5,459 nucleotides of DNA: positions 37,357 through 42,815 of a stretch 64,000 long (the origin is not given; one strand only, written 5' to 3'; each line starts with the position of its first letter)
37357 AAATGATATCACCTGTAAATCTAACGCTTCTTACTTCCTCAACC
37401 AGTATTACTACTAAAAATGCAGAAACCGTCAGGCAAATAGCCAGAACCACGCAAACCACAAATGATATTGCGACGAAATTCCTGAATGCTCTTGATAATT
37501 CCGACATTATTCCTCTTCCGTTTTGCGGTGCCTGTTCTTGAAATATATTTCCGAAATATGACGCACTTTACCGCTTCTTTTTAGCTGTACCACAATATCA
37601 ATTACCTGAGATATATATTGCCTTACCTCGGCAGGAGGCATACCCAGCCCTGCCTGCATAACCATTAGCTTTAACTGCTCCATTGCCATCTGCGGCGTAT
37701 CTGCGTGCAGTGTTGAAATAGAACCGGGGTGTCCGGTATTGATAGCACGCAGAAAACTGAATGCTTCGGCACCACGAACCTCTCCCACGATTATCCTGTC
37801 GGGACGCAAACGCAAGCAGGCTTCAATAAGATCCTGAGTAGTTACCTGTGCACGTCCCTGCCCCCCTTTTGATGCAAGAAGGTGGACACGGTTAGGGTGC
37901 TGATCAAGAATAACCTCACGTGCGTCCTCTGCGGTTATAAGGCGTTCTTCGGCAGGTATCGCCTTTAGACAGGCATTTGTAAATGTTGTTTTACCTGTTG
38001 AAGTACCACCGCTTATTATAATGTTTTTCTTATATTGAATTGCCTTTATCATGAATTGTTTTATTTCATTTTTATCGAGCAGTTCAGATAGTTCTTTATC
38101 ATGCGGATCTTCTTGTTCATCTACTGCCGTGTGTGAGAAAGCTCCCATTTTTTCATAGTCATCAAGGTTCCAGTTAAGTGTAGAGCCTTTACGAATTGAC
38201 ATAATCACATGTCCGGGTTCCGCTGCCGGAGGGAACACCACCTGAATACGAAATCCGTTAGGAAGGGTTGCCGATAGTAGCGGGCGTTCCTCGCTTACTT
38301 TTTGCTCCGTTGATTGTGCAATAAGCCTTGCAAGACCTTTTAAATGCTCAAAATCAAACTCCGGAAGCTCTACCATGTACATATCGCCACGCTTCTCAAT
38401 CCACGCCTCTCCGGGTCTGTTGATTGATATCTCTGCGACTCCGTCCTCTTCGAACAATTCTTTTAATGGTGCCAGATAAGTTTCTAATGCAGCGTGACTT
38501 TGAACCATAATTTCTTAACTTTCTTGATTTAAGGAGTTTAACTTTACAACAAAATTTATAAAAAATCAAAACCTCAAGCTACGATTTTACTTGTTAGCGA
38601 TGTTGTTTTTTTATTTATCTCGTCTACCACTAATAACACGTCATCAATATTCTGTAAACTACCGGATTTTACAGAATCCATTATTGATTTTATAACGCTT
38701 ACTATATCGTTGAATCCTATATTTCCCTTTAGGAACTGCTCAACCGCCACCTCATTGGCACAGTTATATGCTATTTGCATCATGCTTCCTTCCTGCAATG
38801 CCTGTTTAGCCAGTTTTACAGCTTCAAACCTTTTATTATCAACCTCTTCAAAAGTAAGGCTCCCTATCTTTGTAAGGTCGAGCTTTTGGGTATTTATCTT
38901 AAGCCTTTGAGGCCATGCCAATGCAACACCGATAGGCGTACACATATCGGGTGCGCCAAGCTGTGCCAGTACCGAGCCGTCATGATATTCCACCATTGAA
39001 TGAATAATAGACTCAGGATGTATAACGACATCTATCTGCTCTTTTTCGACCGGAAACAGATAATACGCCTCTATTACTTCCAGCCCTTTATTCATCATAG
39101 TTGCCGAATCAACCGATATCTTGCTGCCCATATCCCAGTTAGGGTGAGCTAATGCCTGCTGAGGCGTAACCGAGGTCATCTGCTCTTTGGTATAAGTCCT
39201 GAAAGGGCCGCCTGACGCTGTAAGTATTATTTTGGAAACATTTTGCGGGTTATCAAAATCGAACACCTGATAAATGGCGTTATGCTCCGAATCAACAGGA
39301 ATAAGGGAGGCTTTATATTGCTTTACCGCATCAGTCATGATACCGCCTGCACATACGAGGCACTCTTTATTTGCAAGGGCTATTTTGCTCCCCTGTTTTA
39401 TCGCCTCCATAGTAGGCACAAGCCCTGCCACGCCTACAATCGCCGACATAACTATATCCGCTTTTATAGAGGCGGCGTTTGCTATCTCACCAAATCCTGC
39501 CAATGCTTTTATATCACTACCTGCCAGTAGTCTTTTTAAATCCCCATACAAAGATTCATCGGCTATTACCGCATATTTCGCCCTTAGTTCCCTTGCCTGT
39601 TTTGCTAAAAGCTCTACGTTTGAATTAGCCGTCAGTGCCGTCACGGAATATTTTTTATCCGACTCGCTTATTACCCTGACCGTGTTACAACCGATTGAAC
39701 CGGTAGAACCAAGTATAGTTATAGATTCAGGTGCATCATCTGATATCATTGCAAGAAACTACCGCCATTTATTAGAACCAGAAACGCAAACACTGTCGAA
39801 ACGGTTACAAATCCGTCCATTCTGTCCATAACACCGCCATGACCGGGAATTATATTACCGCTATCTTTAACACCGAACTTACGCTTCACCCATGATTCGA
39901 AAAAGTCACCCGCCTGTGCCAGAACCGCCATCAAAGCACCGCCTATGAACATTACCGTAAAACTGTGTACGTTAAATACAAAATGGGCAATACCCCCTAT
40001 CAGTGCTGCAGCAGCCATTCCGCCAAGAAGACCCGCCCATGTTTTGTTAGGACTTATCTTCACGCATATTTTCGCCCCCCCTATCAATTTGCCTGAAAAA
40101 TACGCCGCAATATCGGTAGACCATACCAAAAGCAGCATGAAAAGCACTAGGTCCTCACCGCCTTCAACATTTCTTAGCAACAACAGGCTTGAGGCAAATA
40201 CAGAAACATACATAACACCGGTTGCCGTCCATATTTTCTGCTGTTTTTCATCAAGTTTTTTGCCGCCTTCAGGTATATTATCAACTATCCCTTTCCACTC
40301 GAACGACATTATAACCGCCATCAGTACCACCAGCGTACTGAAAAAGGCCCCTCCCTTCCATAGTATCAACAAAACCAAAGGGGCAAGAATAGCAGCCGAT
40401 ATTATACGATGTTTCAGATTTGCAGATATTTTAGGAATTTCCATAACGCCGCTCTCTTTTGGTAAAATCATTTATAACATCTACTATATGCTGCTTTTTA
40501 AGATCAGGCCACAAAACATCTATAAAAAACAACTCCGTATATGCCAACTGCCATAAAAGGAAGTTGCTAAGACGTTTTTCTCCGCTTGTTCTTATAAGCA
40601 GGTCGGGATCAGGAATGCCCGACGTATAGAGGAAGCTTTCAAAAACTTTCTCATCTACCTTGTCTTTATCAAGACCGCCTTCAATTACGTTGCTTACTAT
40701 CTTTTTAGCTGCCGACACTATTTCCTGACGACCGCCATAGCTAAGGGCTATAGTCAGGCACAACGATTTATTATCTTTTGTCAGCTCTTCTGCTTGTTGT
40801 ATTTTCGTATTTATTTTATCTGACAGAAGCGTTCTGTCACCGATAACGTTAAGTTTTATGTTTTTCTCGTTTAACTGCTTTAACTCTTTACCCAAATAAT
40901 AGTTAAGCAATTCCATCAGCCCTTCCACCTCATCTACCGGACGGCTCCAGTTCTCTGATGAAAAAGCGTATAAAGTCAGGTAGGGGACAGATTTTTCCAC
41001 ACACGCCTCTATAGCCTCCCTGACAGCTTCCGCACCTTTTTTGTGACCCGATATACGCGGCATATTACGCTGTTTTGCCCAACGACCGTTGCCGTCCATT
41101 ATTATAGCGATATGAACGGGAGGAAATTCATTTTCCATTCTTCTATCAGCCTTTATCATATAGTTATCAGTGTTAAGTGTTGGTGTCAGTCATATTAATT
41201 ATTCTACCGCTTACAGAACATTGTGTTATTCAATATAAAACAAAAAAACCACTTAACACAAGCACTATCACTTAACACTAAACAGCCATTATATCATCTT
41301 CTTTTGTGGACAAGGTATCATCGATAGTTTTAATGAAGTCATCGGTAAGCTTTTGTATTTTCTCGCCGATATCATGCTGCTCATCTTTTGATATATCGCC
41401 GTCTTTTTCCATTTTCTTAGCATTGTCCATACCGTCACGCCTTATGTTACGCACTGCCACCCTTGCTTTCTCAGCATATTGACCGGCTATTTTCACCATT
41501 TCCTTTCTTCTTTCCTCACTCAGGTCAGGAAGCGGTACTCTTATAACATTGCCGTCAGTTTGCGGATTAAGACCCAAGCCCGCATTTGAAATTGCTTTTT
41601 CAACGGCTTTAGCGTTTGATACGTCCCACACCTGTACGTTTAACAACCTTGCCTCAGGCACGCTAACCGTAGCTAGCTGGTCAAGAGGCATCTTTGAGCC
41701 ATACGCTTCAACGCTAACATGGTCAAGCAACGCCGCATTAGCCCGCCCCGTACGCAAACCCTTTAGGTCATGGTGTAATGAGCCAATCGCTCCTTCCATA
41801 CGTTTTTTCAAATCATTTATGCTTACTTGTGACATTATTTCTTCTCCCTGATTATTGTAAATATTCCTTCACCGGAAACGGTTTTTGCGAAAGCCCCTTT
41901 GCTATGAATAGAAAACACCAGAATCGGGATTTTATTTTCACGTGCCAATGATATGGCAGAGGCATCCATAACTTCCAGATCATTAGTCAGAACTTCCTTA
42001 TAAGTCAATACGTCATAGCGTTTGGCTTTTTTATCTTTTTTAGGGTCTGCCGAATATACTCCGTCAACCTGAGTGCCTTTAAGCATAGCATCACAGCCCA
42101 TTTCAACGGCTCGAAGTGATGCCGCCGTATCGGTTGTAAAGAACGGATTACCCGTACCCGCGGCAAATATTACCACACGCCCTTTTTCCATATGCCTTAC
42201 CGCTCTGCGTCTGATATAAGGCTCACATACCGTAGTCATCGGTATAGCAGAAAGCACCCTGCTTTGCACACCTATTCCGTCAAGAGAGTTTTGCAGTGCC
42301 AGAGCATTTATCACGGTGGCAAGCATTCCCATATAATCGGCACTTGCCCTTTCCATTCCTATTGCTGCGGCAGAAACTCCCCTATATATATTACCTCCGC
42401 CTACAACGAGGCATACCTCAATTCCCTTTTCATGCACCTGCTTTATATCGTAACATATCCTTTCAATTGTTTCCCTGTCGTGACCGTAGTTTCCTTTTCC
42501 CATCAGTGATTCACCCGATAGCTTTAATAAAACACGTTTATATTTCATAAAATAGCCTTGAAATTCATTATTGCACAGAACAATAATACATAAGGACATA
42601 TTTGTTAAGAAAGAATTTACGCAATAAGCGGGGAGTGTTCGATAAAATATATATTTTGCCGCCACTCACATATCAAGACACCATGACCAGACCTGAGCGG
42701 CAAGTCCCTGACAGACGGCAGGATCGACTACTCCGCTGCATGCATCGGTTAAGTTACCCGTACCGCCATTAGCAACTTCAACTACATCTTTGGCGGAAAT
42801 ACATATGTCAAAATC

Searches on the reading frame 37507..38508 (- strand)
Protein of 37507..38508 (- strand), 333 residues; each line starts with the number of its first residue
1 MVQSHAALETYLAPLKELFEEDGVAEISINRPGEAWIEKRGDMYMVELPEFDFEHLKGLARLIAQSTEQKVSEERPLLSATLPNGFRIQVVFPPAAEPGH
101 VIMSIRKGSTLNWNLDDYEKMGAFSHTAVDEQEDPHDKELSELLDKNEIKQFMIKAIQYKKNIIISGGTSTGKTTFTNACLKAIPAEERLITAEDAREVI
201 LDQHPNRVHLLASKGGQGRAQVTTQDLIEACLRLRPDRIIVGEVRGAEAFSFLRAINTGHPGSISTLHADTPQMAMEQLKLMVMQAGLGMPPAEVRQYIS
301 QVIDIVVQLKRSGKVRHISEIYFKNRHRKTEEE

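Call 18: search_protein_families(library=pfam, proteins=[window:37507-38508:-], max_evalue=0.00001)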
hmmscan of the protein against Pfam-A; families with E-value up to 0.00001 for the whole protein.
window:37507-38508:- (333 aa): 1 family
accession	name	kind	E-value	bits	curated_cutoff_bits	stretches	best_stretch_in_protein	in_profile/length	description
PF00437.27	T2SSE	-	6.9e-33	114.2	24.9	1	13-309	6-277/370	Type II/IV secretion system protein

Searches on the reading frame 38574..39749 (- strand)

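Call 18: search_protein_families(library=pfam, proteins=[window:38574-39749:-], max_evalue=0.00001)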
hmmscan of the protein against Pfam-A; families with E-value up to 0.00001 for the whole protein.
window:38574-39749:- (391 aa): 3 families
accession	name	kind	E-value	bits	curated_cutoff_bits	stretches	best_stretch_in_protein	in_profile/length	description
PF08436.17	DXP_redisom_C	-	4.7e-40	136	26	1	149-232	1-84/84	1-deoxy-D-xylulose 5-phosphate reductoisomerase C-terminal domain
PF02670.22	DXP_reductoisom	-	1.2e-39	136.4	21.7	1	10-135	1-129/129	1-deoxy-D-xylulose 5-phosphate reductoisomerase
PF13288.12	DXPR_C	-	5.6e-36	123.7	27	1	264-376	1-110/115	DXP reductoisomerase C-terminal domain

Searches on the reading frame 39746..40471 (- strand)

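Call 18: search_protein_families(library=pfam, proteins=[window:39746-40471:-], max_evalue=0.00001)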
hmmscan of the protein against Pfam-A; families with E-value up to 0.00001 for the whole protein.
window:39746-40471:- (241 aa): 1 family
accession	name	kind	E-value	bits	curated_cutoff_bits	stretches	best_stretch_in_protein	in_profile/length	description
PF01148.25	CTP_transf_1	-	1.9e-52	179.2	24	1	77-232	104-261/264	Cytidylyltransferase family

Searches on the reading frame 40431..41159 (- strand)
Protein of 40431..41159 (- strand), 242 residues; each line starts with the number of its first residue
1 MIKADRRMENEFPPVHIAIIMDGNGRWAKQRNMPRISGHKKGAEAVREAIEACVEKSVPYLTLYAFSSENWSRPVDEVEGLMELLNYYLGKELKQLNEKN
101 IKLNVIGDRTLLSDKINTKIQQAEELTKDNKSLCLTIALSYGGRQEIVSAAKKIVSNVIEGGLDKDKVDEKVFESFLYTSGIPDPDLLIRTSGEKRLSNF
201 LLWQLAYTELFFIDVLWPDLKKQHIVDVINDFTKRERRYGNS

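Call 29: search_protein_families(library=pfam, proteins=[window:40431-41159:-], max_evalue=0.00001)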
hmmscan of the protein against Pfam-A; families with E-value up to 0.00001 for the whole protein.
window:40431-41159:- (242 aa): 1 family
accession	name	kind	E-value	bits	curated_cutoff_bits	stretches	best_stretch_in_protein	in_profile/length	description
PF01255.24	Prenyltransf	-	1.6e-87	293.1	27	1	20-240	1-219/219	Putative undecaprenyl diphosphate synthase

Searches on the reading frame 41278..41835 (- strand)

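Call 29: search_protein_families(library=pfam, proteins=[window:41278-41835:-], max_evalue=0.00001)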
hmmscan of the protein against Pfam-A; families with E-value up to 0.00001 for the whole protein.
window:41278-41835:- (185 aa): 1 family
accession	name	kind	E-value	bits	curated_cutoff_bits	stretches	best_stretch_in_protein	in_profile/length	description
PF01765.24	RRF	-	1.9e-66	223.3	29.7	1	21-183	2-164/164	Ribosome recycling factor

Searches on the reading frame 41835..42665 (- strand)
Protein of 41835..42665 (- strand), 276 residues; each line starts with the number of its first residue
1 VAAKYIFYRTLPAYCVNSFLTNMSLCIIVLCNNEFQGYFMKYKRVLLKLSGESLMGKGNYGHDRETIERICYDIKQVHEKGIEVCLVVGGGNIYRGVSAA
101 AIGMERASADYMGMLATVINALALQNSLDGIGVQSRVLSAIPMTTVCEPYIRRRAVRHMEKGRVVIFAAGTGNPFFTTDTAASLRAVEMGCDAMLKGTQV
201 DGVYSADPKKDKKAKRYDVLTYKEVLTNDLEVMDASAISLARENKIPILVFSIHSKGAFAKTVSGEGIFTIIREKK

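Call 29: search_protein_families(library=pfam, proteins=[window:41835-42665:-], max_evalue=0.00001)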
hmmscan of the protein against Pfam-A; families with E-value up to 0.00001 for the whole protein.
window:41835-42665:- (276 aa): 1 family
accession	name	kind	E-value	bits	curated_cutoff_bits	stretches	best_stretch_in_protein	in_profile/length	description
PF00696.33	AA_kinase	-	6.5e-37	127.9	24.9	1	43-252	1-234/234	Amino acid kinase family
